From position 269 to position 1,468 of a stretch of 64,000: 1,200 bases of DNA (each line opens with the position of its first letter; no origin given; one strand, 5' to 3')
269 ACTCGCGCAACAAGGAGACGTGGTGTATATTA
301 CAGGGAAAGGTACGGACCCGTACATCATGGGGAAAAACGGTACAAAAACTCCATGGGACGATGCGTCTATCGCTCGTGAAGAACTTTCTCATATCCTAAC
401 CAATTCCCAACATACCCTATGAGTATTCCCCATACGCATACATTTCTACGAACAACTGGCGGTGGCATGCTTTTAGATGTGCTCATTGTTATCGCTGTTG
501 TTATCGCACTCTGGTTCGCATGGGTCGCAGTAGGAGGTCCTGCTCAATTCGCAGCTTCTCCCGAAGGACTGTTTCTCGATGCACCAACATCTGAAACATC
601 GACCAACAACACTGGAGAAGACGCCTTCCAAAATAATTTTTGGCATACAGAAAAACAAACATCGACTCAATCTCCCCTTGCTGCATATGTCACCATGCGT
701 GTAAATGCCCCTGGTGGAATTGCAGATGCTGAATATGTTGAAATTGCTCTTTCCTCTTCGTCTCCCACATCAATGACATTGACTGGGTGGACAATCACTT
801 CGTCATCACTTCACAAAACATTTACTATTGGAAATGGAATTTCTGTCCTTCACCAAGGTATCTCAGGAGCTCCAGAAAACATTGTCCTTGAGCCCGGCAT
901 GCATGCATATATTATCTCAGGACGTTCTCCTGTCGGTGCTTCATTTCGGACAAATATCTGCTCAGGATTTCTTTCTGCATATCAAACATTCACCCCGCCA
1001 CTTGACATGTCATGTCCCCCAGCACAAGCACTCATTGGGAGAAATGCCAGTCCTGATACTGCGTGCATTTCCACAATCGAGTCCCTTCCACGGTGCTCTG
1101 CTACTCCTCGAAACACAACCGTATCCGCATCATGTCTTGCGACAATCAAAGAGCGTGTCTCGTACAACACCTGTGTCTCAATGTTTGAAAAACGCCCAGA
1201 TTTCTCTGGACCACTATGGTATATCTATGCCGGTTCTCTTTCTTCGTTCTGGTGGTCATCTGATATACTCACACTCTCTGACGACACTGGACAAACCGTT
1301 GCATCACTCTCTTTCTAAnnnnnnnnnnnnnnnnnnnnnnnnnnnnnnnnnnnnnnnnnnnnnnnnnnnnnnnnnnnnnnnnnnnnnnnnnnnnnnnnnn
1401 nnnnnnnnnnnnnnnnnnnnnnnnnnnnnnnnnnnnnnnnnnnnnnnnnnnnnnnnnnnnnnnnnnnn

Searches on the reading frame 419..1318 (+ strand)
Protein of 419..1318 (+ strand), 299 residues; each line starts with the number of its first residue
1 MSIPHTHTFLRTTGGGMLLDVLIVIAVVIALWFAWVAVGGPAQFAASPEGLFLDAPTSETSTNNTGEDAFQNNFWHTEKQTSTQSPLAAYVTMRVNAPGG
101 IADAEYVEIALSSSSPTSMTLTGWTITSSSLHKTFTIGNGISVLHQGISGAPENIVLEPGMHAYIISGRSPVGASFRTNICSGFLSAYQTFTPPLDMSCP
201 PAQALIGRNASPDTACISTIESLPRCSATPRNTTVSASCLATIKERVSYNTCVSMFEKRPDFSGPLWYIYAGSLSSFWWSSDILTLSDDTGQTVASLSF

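Call 56: find_encoding_contigs(protein=window:419-1318:+, flank=10000, max_places=2)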
Protein window:419-1318:+ (299 aa): 3 contigs read that carry it; 1 place shown.
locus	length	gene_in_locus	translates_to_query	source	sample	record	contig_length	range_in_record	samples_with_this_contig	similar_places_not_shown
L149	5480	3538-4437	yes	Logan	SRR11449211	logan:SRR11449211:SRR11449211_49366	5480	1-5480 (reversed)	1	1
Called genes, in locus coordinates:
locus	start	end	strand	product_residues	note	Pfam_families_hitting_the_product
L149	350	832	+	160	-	-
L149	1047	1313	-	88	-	PF01649:Ribosomal_S20p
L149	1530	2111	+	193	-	PF01330:RuvA_N, PF14520:HHH_5, PF07499:RuvA_C (faint)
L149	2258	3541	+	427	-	PF08245:Mur_ligase_M, PF02875:Mur_ligase_C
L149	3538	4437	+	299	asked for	PF00932:LTD (faint)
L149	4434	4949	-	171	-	PF00588:SpoU_methylase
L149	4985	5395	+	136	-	PF07681:DoxX (weak)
